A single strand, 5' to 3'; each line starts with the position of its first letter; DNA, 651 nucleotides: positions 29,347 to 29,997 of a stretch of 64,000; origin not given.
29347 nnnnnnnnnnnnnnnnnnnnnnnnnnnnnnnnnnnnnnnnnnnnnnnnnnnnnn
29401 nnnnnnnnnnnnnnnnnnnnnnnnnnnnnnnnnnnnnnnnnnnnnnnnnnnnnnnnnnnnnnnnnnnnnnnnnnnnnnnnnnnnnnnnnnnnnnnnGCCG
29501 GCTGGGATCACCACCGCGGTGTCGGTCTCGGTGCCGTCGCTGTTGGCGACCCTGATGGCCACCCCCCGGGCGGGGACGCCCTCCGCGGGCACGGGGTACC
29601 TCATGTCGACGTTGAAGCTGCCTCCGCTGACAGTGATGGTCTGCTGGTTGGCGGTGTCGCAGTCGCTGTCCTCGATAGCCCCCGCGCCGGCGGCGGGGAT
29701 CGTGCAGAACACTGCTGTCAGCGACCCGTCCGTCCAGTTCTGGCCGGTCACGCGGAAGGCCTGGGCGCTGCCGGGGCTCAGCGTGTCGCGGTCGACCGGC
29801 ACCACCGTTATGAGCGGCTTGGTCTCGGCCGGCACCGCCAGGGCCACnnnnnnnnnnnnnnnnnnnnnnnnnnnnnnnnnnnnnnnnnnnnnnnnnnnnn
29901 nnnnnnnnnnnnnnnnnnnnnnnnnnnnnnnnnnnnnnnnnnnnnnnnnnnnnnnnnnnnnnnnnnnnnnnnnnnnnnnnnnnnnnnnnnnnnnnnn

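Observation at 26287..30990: Thirteen tandem copies of an apparently uncharacterised Cys-pair domain form the C-terminal ~1,570 aa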

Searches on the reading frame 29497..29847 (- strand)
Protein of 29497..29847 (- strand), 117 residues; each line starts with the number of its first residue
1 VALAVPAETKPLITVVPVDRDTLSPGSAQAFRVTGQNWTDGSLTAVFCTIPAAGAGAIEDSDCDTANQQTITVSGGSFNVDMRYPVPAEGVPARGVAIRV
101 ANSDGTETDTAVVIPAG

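Call 15: search_solved_structures(query=A1, max_evalue=10, show_alignments=3)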
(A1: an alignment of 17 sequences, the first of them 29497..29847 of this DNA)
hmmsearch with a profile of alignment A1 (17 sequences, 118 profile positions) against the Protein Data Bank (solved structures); distinct sequences matched with E-value up to 10: 9.
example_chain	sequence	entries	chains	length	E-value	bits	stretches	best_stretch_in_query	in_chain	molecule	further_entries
7jtk_I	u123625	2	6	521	0.34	13.8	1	22-55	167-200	Flagellar radial spoke protein 5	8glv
7jrj_H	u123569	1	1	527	0.34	13.8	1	22-55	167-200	Flagellar radial spoke protein 5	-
1ekk_A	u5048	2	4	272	0.48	13.3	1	9-64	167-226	HYDROXYETHYLTHIAZOLE KINASE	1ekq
1c3q_A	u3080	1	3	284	0.5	13.3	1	9-64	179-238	Hydroxyethylthiazole kinase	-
1esj_A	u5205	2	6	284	0.77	12.7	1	9-64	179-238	HYDROXYETHYLTHIAZOLE KINASE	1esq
3jbn_Z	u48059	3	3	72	0.94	12.4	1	4-38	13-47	40S ribosomal protein eS21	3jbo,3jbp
3j7a_Z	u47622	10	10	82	1.3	12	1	4-38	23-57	40S ribosomal protein eS21 | 40S ribosomal protein S21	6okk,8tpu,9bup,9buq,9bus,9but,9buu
6bqs_A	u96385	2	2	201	1.4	11.8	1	14-69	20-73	hypothetical protein PG_2227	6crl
6bt3_B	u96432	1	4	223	4.5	10.2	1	28-83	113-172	V5 Fab Heavy-chain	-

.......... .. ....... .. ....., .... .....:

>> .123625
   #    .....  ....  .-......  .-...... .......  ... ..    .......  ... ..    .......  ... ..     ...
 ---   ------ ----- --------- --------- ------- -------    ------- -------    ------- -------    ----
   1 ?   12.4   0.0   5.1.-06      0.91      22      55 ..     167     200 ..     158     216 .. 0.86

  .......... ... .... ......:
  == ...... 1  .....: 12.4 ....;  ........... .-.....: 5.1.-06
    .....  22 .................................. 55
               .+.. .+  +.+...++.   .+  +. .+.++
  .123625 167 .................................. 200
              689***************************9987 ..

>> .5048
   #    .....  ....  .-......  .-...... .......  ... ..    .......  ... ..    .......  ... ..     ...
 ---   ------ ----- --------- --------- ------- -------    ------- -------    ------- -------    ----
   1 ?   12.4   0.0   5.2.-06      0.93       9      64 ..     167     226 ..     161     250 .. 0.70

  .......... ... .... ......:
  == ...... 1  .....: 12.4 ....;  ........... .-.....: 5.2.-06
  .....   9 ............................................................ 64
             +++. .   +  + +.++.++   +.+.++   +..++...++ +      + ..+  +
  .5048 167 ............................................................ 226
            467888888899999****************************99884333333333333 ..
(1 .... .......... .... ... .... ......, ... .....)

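Call 23: predict_structure(alignment_id=A1)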
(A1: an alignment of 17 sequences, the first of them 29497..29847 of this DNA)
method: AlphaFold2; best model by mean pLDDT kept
length: 117 residues; sequences in the alignment: 17
mean_pLDDT: 95.3   pTM: 0.85
mean pLDDT of the five models: 95.3, 94.4, 93.6, 92.7, 92.2
residues with pLDDT >= 90: 107; 70-90: 7; 50-70: 3; < 50: 0
segments of 3 or more residues with pLDDT < 50: none
pLDDT, mean of each block of 10 residues (from residue 1): 76 97 97 97 98 96 97 97 97 98 96 96
secondary structure, 60 per line:
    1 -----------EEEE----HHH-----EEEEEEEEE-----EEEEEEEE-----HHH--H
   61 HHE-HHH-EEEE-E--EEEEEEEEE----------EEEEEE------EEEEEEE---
elements in order: E12-15 E28-36 E42-49 E69-72 E77-85 E96-101 E108-114

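Call 25: fold_search(model_id=the predicted structure, library=pdb)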
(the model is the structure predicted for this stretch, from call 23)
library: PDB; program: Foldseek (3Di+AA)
matches with E <= 10: 1991; with E <= 0.001: 1
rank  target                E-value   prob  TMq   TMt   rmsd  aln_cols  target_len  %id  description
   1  2cbq_B                3.6e-04  1.00  0.57  0.58   6.0       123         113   17  Crystal structure of the neocarzinostatin 1Tes15 mutant bound to testosterone hemisuccinate. (released 2006-03-22)
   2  2cbq_A                1.5e-03  1.00  0.59  0.62   5.6       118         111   17  Crystal structure of the neocarzinostatin 1Tes15 mutant bound to testosterone hemisuccinate. (released 2006-03-22)
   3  8b5l_q                6.8e-03  1.00  0.51  0.41   5.7       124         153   12  Cryo-EM structure of ribosome-Sec61-TRAP (TRanslocon Associated Protein) translocon complex (released 2023-03-01)
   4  6nfc_L                7.5e-03  1.00  0.42  0.45   6.6       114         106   18  BG505 MD64 N332-GT5 SOSIP trimer in complex with BG18-like precursor HMP42 fragmentantigen binding and base-binding RM (released 2019-11-06)
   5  9u61_D                7.9e-03  1.00  0.48  0.08   6.8       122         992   13  CP/MBL pathways C3 convertase C4b2a and C3 complex (released 2026-01-14)
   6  3grw_A                9.2e-03  1.00  0.45  0.29   6.4       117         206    9  FGFR3 in complex with a Fab (released 2009-05-05)
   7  8cml_B                1.1e-02  1.00  0.43  0.09   6.6       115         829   12  Cryo-EM structure of complement C5 in complex with nanobodies UNbC5-1 and UNbC5-2 (released 2023-09-27)
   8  7zjb                  1.1e-02  1.00  0.41  0.30   5.3       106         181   14  Structural and functional characterization of the bacterial lytic polysaccharide Monooxygenase ScLPMO10D (released 2023-04-19)
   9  7sfw_N                1.2e-02  0.97  0.36  0.38   7.0       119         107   19  CryoEM structure of Venezuelan Equine Encephalitis virus (VEEV) TC-83 strain VLP in complex with Fab hVEEV-63 (focus r (released 2022-03-16)
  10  3frp_G                1.3e-02  1.00  0.50  0.30   6.8       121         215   12  Crystal Structure of Cobra Venom Factor, a Co-factor for C3- and C5 convertase CVFBb (released 2009-04-28)
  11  8cem_A                1.4e-02  1.00  0.50  0.08   6.4       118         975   15  Structure of bovine native C3, re-refinement (released 2023-04-05)
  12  6rqj_A                1.7e-02  1.00  0.45  0.08   5.8       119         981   10  Structure of human complement C5 complexed with tick inhibitors OmCI, RaCI1 and CirpT1 (released 2020-01-08)
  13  6fvi                  1.9e-02  0.99  0.38  0.33   8.4       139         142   13  ASH / PapD-like domain of human CEP192 (PapD-like domain 7) (released 2019-03-20)
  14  3hrz_B                2.1e-02  0.99  0.40  0.23   6.9       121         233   13  Cobra Venom Factor (CVF) in complex with human factor B (released 2009-07-07)
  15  4oy7_A                2.2e-02  0.99  0.42  0.28   5.5       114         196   17  Structure of cellulose active LPMO CelS2 (ScLPMO10C) in complex with Copper. (released 2014-05-28)
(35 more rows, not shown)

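Call 26: search_protein_representatives(alignment_id=A1)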
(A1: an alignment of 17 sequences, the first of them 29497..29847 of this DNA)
Query: 17 sequences, 118 profile positions. Proteins with E-value up to 0.001 (for the whole library): 86; up to 1e-10: 17; up to 1e-30: 4. The best 86 are listed.
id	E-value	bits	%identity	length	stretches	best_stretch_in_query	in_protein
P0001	9.7e-76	267.2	-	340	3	2-107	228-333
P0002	7.6e-61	219.2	-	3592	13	19-85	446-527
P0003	1.1e-36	141.3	-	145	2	6-118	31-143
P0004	2.3e-35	137.0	-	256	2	2-116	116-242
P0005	1.0e-28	115.6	-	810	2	3-95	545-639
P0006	2.6e-27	111.0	-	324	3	26-117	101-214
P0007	1.4e-20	89.3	-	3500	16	13-75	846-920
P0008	3.9e-19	84.6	-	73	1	48-117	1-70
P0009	2.4e-18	82.1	-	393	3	18-114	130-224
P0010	1.4e-17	79.6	-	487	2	10-117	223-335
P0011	2.2e-16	75.8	-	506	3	9-88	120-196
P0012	1.1e-14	70.3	-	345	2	8-107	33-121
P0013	2.6e-14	69.1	-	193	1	7-115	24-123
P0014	2.7e-13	65.8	-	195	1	3-115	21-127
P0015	1.8e-12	63.1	-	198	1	6-115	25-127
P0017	8.2e-11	57.8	-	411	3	19-93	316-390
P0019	1.4e-10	57.1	-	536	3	12-114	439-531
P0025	1.3e-09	54.0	-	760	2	14-92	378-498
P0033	2.8e-08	49.6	-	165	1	5-115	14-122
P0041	4.7e-07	45.7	-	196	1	6-115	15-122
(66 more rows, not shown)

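Call 30: search_protein_families(library=pfam, alignment_id=A2, max_evalue=0.1)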
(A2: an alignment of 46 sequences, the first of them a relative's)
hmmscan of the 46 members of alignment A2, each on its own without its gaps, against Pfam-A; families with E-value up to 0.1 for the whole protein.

A. member 1, P0014 (195 aa): 1 family
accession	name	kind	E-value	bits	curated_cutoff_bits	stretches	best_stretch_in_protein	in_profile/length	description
PF00960.24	Neocarzinostat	-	0.0026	18.2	25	1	44-134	13-102/110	Neocarzinostatin family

B. families by the number of members that match (of 46 scanned): 21 families
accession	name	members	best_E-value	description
PF00746.26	Gram_pos_anchor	10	2.1e-05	LPXTG cell wall anchor motif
PF00960.24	Neocarzinostat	9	1.1e-11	Neocarzinostatin family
PF01833.30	TIG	5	0.023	IPT/TIG domain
PF09534.15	Trp_oprn_chp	2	0.0038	Tryptophan-associated transmembrane protein (Trp_oprn_chp)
PF17123.11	zf-RING_11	1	0.00048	RING-like zinc finger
PF01456.22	Mucin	1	0.0034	Mucin-like glycoprotein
PF21261.3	RRP40_N_mamm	1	0.011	Mammalian exosome complex component RRP40, N-terminal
PF06280.18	fn3_5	1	0.03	Fn3-like domain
PF14283.11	CD1107-like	1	0.03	Mobile element protein CD1107-like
PF06724.16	DUF1206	1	0.038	Domain of Unknown Function (DUF1206)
PF21764.3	Invasin_D4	1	0.04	Invasin, domain 4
PF00428.24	Ribosomal_60s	1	0.041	60s Acidic ribosomal protein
PF09676.15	TraV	1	0.043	Type IV conjugative transfer system lipoprotein (TraV)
PF02440.21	Adeno_E3_CR1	1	0.044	Adenovirus E3 region protein CR1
PF16082.10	Phage_holin_2_4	1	0.06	Bacteriophage holin family, superfamily II-like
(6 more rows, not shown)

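Call 31: search_protein_families(library=ncbifam, alignment_id=A2, max_evalue=0.1)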
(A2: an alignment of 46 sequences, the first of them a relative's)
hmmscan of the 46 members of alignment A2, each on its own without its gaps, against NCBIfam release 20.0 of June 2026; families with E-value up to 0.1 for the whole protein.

A. member 1, P0014 (195 aa): 1 family
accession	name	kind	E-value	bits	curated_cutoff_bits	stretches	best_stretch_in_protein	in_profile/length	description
NF040680.1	chromo_anti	equivalog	3.2e-10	40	86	1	11-138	6-126/133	enediyne antibiotic chromoprotein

B. families by the number of members that match (of 46 scanned): 43 families (the first 25 are shown)
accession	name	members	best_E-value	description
NF040680.1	chromo_anti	33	1.1e-20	enediyne antibiotic chromoprotein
TIGR01167.1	LPXTG_anchor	21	0.00012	LPXTG cell wall anchor domain-containing protein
NF058583.1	LAXTG_small_WW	8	0.0014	LAXTG motif-containing small protein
NF058582.1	Microco_LAVTG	6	0.0002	LAVTG motif-containing sortase-dependent surface protein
NF053819.1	EF0750_LPXTG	6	0.00028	EF2685/EF0750 family sortase-dependent surface protein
NF049901.1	EndglycodaseB1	5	3.7e-06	endo-beta-N-acetylglucosaminidase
NF058597.1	CoaZ_rpt_PGGG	5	0.005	choice-of-anchor Z repeating domain-containing protein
NF058571.1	GVDTG_CTERM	4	4.8e-09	GVDTG sorting domain-containing protein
NF033902.0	iso_D2_wall_anc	4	0.0022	SpaH/EbpB family LPXTG-anchored major pilin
NF033846.1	Rumino_NPXTG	3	0.012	NPXTG-anchored protein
TIGR03773.1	anch_rpt_wall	2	1.1e-05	TIGR03773 family transporter-associated surface protein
NF041527.1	SCO1860_LAETG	2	3.3e-05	SCO1860 family LAETG-anchored protein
NF058648.1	ECF_sub_HI1622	2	0.0092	NikL family nickel/cobalt ECF transporter subunit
NF041528.1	strep_LAETG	2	0.015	LAETG motif-containing sortase-dependent surface protein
NF000042.1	AAC_2p_Id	1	6e-05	aminoglycoside N-acetyltransferase AAC(2')-Id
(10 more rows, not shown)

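Call 46: find_homologous_proteins(query=A1, max_evalue=0.001)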
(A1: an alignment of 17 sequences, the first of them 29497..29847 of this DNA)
Query A1 (17 sequences) (117 aa, profile of the alignment): 2 proteins with E <= 0.001 among 8000 candidates.
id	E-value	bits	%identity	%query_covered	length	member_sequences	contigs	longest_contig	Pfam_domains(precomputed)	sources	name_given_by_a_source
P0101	2.9e-7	48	30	92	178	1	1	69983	-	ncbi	-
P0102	1.2e-6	46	36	60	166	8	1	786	PF00960.26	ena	-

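Call 50: find_encoding_contigs(protein=P0101, flank=6000, max_places=3)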
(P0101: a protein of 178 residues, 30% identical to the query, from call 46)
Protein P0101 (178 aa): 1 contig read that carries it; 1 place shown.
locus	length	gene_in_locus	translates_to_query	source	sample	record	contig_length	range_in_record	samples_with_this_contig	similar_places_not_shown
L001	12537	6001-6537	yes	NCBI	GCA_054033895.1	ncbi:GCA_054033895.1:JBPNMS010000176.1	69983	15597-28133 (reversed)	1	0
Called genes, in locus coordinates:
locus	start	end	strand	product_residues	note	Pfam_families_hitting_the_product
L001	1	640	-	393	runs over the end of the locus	-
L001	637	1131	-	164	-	PF04542:Sigma70_r2 (weak), PF08281:Sigma70_r4_2, PF04545:Sigma70_r4 (weak)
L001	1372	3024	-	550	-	PF00118:Cpn60_TCP1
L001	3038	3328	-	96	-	PF00166:Cpn10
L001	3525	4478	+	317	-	-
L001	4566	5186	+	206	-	PF03352:Adenine_glyco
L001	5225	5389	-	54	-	-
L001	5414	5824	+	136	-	PF00293:NUDIX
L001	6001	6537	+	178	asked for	-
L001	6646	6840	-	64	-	-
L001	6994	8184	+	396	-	PF13936:HTH_38, PF00665:rve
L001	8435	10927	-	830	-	PF02861:Clp_N, PF23569:NBD_SMAX1, PF00004:AAA, PF17871:AAA_lid_9, PF00004:AAA, PF07724:AAA_2, PF07728:AAA_5, PF10431:ClpB_D2-small, +7 more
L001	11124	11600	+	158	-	-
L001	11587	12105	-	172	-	PF03061:4HBT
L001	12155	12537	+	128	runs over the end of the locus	PF20159:YidB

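Call 64: search_protein_families(library=pfam, proteins=[P0002, P0009, P0010, P0011, P0012, P0017, P0019, P0025, P0101, P0102], max_evalue=0.01)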
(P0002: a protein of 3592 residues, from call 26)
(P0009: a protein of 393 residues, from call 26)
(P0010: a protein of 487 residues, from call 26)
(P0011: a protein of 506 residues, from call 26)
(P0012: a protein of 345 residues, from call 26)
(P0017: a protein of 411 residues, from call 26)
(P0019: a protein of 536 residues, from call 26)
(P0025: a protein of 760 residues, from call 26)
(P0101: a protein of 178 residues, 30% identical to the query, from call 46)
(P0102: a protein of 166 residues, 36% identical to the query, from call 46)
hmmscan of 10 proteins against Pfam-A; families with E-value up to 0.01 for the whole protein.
P0002 (3592 aa): 11 families
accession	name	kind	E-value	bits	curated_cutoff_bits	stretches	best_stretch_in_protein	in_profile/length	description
PF00041.27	fn3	-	2.6e-173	563.2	25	21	36-123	2-78/84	Fibronectin type III domain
PF25059.1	FN3_DSCAM-DSCAML_C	-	2.1e-72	240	39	1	3226-3278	33-84/89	DSCAM/DSCAML C-terminal Fn3-like domain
PF16656.11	Pur_ac_phosph_N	-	5.1e-58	194.1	30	4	3407-3487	11-92/93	Purple acid Phosphatase, N-terminal domain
PF21466.3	GH101_dom-5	-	1.5e-33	116.1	27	0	3233-3271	39-78/145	Endo-alpha-N-acetylgalactosaminidase, domain 5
PF00960.24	Neocarzinostat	-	9.4e-25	87.2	25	0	1544-1604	15-73/110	Neocarzinostatin family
PF11420.13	Subtilosin_A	-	9.4e-22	77.4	25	0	400-424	3-27/35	Bacteriocin subtilosin A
PF25788.1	Ig_Rha78A_N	-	4.2e-20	72.4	27.4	0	3508-3587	19-97/105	Rha78A-like, N-terminal immunoglobulin domain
PF01833.30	TIG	-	9e-09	35.7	20.9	0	1727-1771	7-52/84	IPT/TIG domain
PF21454.2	MSP1_barrel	-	2.3e-07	31.3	27.8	0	3143-3175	75-107/112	Major structural protein 1, jelly-roll domain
PF09829.14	DUF2057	-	0.00032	21.4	24.2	0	1244-1311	96-170/192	Uncharacterized protein conserved in bacteria (DUF2057)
PF19433.5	NDNF_C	-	0.00076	19.4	26.5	0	3552-3581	133-162/175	Neuron-derived Neurotrophic Factor C-terminal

P0009 (393 aa): 3 families
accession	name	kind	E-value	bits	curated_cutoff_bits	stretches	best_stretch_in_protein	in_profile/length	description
PF00960.24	Neocarzinostat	-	1.1e-11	45.1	25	1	145-216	15-85/110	Neocarzinostatin family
PF17123.11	zf-RING_11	-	0.00048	20.2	27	0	149-163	6-20/29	RING-like zinc finger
PF01456.22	Mucin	-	0.0034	17.8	34.7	1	319-381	69-137/143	Mucin-like glycoprotein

P0010 (487 aa): 4 families
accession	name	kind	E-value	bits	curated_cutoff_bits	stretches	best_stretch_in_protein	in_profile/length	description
PF00028.23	Cadherin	-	3.8e-12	46.9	28.8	1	112-203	4-92/93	Cadherin domain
PF00041.27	fn3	-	1.2e-07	32.3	25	1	9-82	6-72/84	Fibronectin type III domain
PF23592.1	Cadherin_CELSR2_9th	-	6.1e-05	23.5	36.8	1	122-186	28-92/100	CELSR2-like, ninth cadherin domain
PF25374.1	Cadherin_FAT4_N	-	0.0012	19.6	35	1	112-170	8-59/85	FAT4-like, N-terminal cadherin-like domain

P0011 (506 aa): 2 families
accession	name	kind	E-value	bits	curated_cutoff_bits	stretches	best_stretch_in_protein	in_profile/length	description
PF00353.25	HemolysinCabind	-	6.4e-29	100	23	6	374-407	2-35/36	RTX calcium-binding nonapeptide repeat (4 copies)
PF00960.24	Neocarzinostat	-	7.6e-07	29.6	25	0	138-210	14-81/110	Neocarzinostatin family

P0012 (345 aa): 0 families

P0017 (411 aa): 0 families

P0019 (536 aa): 0 families

P0025 (760 aa): 3 families
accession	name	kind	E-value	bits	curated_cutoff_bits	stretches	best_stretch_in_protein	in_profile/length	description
PF00041.27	fn3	-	8.4e-19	68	25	2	271-360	1-80/84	Fibronectin type III domain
PF03160.20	Calx-beta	-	0.0028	18.1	27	1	652-719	20-87/119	Calx-beta domain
PF16656.11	Pur_ac_phosph_N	-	0.0059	17.6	30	0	180-245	10-79/93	Purple acid Phosphatase, N-terminal domain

P0101 (178 aa): 0 families

P0102 (166 aa): 1 family
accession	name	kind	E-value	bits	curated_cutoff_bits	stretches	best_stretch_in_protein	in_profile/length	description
PF00960.24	Neocarzinostat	-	0.00023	21.6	25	1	31-134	3-102/110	Neocarzinostatin family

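Call 67: list_cluster_members(proteins=[P0002, P0009, P0011, P0013, P0014, P0015, P0033, P0041, P0101, P0012])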
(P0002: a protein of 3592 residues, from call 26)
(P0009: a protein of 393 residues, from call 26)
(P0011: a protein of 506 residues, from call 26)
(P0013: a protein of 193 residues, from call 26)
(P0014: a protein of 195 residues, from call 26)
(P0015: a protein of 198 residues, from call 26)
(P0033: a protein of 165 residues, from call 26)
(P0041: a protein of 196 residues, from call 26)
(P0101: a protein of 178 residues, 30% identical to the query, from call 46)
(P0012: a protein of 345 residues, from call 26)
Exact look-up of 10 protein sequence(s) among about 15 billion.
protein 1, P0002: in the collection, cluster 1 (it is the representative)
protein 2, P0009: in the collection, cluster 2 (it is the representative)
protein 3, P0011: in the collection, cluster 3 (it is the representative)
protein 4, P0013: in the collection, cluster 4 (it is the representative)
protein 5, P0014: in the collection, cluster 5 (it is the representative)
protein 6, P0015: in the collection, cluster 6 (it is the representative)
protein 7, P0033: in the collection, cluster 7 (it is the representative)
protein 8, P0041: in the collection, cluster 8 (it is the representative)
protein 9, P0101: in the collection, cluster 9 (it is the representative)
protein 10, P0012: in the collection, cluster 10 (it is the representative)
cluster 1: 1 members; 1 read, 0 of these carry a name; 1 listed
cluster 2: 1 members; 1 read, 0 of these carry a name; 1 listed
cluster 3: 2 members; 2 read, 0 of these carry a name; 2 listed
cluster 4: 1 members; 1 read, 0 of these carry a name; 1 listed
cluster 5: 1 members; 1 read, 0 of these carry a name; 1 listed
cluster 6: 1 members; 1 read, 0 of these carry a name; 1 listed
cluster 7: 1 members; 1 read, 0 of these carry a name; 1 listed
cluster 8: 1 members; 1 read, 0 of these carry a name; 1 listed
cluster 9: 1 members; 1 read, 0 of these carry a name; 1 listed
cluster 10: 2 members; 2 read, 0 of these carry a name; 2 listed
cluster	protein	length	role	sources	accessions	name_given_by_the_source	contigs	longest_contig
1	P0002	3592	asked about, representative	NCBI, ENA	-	-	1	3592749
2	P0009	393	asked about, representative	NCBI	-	-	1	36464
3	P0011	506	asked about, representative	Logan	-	-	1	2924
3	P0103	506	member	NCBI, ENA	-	-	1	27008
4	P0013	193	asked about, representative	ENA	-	-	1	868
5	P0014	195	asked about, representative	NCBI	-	-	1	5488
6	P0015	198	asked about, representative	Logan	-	-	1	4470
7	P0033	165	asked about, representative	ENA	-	-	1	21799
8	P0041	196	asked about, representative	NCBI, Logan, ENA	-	-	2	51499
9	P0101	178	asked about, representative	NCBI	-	-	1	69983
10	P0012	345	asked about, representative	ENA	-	-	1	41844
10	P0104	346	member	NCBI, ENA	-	-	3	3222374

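Call 87: search_protein_families(library=ncbifam, alignment_id=A1, max_evalue=10)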
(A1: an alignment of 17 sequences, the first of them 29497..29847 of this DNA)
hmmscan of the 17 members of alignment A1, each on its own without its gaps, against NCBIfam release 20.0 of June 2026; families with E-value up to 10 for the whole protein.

A. member 1, window:29497-29847:- (117 aa): 1 family
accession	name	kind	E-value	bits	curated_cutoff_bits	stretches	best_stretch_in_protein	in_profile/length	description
NF011798.0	PRK15263.1-4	equivalog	0.0083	16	372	1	46-100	134-187/204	fimbrial protein StaE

B. families by the number of members that match (of 17 scanned): 3 families
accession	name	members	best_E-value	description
NF058597.1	CoaZ_rpt_PGGG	2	0.065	choice-of-anchor Z repeating domain-containing protein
NF058592.1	GxPGS_dom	1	0.0019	PGS family Ig-like domain-containing protein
NF011798.0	PRK15263.1-4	1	0.0083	fimbrial protein StaE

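Call 88: search_protein_families(library=pfam, alignment_id=A1, max_evalue=10)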
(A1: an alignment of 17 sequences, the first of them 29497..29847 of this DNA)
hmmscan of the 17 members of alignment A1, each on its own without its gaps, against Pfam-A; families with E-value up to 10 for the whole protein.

A. member 1, window:29497-29847:- (117 aa): 0 families

B. families by the number of members that match (of 17 scanned): 12 families
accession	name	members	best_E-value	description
PF15976.11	CooC_C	2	0.0014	CS1-pili formation C-terminal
PF13573.12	SprB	1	0.0055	SprB repeat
PF00960.24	Neocarzinostat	1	0.0075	Neocarzinostatin family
PF17963.7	Big_9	1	0.034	Bacterial Ig domain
PF11604.15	CusF_Ec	1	0.039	Copper binding periplasmic protein CusF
PF01833.30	TIG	1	0.04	IPT/TIG domain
PF18171.6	LSDAT_prok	1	0.077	SLOG in TRPM, prokaryote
PF09260.17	A_amylase_dom_C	1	0.089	Alpha-amylase, domain C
PF09918.14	DUF2148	1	0.095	Uncharacterized protein containing a ferredoxin domain (DUF2148)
PF20944.2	StcE_b-sandwich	1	0.11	Metalloprotease StcE, beta-sandwich domain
PF24156.1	DUF7407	1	0.71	Domain of unknown function (DUF7407)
PF05647.16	Epiglycanin_TR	1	2.6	Tandem-repeating region of mucin, epiglycanin-like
